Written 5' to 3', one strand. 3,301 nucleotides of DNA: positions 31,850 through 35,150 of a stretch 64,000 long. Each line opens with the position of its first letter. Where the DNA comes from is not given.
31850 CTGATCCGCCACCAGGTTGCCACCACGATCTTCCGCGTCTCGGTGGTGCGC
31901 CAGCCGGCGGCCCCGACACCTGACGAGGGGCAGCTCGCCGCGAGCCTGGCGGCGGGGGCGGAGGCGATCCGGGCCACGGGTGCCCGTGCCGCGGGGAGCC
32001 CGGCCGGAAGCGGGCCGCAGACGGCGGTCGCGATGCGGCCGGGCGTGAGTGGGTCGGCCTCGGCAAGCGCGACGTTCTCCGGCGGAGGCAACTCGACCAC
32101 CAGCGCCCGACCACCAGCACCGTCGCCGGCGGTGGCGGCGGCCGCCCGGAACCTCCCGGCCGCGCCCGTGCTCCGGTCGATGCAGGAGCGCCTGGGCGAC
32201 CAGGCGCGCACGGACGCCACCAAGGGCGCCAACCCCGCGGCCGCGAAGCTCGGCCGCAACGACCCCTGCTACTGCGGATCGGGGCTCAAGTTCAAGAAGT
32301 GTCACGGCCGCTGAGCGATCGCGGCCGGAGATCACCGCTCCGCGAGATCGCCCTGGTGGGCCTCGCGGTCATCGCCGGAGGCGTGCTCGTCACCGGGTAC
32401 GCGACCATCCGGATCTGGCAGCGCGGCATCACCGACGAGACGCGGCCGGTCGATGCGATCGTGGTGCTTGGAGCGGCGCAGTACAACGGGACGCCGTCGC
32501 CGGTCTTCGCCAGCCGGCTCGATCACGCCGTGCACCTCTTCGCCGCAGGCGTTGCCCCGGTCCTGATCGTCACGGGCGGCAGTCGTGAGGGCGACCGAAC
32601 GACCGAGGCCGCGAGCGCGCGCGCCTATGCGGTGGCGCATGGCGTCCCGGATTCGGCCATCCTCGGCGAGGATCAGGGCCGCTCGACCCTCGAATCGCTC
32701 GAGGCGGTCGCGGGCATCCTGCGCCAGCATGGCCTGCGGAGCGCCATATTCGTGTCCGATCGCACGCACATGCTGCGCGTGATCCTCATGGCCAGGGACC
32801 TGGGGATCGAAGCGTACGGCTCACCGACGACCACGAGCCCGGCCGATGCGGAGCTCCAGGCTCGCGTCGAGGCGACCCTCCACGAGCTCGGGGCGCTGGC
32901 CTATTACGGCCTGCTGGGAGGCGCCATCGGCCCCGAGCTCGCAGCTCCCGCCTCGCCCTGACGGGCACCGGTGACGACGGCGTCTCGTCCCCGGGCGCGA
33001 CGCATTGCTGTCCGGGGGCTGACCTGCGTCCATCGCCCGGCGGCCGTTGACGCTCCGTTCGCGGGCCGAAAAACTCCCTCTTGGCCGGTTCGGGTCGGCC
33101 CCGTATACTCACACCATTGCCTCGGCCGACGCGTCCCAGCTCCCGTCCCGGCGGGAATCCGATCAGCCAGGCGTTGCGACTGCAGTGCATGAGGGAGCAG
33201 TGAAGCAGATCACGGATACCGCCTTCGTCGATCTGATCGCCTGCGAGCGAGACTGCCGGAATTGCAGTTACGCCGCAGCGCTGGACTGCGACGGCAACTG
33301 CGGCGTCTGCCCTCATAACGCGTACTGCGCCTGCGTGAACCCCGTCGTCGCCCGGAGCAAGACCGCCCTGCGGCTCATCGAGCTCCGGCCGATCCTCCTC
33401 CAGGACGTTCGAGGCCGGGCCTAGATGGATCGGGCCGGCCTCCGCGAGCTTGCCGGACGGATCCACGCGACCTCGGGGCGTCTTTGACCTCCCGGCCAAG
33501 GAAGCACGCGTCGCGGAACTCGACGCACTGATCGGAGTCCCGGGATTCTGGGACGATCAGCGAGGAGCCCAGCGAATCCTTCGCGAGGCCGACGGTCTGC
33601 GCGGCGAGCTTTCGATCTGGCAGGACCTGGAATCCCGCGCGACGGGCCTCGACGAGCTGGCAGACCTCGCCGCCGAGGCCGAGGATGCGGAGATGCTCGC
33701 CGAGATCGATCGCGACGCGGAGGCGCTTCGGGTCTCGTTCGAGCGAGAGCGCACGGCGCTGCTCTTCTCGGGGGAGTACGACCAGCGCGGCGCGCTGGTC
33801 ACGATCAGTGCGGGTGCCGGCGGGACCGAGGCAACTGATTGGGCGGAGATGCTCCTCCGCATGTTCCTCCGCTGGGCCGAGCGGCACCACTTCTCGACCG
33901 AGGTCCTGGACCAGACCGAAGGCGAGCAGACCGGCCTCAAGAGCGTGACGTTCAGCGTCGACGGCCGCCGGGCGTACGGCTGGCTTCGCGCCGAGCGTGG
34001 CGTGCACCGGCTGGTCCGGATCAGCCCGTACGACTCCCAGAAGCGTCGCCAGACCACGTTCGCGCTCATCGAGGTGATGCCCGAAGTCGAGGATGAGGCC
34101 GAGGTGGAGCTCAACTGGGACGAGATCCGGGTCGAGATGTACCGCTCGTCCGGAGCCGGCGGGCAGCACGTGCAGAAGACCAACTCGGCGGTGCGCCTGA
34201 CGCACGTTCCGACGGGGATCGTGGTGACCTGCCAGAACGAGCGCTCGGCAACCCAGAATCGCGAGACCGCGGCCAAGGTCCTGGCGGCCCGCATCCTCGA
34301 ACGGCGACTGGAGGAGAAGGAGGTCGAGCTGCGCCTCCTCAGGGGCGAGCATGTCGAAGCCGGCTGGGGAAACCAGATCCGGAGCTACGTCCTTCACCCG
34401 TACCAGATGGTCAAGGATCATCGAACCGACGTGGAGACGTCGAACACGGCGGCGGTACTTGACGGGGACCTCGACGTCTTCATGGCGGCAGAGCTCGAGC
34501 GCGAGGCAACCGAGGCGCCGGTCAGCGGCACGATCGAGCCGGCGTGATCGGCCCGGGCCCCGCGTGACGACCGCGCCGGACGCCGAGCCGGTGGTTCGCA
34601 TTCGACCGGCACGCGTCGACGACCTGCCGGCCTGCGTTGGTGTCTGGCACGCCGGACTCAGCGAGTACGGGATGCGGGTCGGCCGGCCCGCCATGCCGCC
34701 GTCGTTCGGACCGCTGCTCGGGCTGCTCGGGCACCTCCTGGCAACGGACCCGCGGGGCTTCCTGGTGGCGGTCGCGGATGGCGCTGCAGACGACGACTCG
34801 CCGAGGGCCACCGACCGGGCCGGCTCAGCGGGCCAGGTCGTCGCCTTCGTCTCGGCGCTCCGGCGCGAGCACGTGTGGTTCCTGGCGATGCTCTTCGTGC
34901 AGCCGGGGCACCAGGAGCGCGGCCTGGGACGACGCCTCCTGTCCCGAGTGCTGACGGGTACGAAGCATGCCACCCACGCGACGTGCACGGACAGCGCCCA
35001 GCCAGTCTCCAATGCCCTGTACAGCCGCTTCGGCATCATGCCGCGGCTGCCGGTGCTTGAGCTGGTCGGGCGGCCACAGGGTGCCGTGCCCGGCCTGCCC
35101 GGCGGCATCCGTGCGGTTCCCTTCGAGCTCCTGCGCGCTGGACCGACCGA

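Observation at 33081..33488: Unannotated 74-aa Cys-rich ORF with its own promoter and strong RBS, ending 0 nt before frameshifted prfB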

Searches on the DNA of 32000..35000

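Call 5: search_rna_families(source=window, start=32000, end=35000, threshold=evalue, max_evalue=10)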
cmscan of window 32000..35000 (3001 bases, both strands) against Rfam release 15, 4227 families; matches with E-value up to 10: 1.
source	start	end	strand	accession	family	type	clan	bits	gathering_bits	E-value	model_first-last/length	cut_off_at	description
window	34893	34958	+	RF03780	mir-3389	Gene; miRNA;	-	18.6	75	5.8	1-69/69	no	mir-3389 microRNA precursor family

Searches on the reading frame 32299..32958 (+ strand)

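Call 6: search_protein_families(library=pfam, proteins=[window:32299-32958:+], max_evalue=10)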
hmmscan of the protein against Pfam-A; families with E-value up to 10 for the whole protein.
window:32299-32958:+ (220 aa): 3 families
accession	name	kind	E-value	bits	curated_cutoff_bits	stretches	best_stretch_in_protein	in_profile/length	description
PF02698.23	DUF218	-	1.8e-28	99.6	27.6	1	52-197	1-131/133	DUF218 domain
PF03358.20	FMN_red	-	0.0079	16.2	24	1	54-106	73-129/152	NADPH-dependent FMN reductase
PF22798.2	DUF5817_CT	-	0.048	13.9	29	1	91-120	3-31/54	DUF5817, C-terminal domain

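Call 7: search_protein_families(library=ncbifam, proteins=[window:32299-32958:+], max_evalue=10)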
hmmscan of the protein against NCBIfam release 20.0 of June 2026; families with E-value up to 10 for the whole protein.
window:32299-32958:+ (220 aa): 2 families
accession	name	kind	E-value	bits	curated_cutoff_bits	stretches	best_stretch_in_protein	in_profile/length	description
NF007794.0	PRK10494.1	equivalog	7.9e-08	32.1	205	1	46-185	74-217/259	envelope biogenesis factor ElyC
NF008092.0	PRK10834.1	equivalog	1.8e-05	24.1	363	1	54-202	48-192/239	outer membrane permeability protein SanA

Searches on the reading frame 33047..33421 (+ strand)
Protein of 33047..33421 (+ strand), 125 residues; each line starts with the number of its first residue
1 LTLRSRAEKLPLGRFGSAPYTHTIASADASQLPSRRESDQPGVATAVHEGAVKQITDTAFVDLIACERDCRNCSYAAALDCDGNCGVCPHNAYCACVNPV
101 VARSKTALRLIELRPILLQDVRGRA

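Call 6: search_protein_families(library=pfam, proteins=[window:33047-33421:+], max_evalue=10)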
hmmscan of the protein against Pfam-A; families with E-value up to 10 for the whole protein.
window:33047-33421:+ (125 aa): 0 families

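Call 7: search_protein_families(library=ncbifam, proteins=[window:33047-33421:+], max_evalue=10)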
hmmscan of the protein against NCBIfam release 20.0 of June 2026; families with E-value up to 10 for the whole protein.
window:33047-33421:+ (125 aa): 0 families
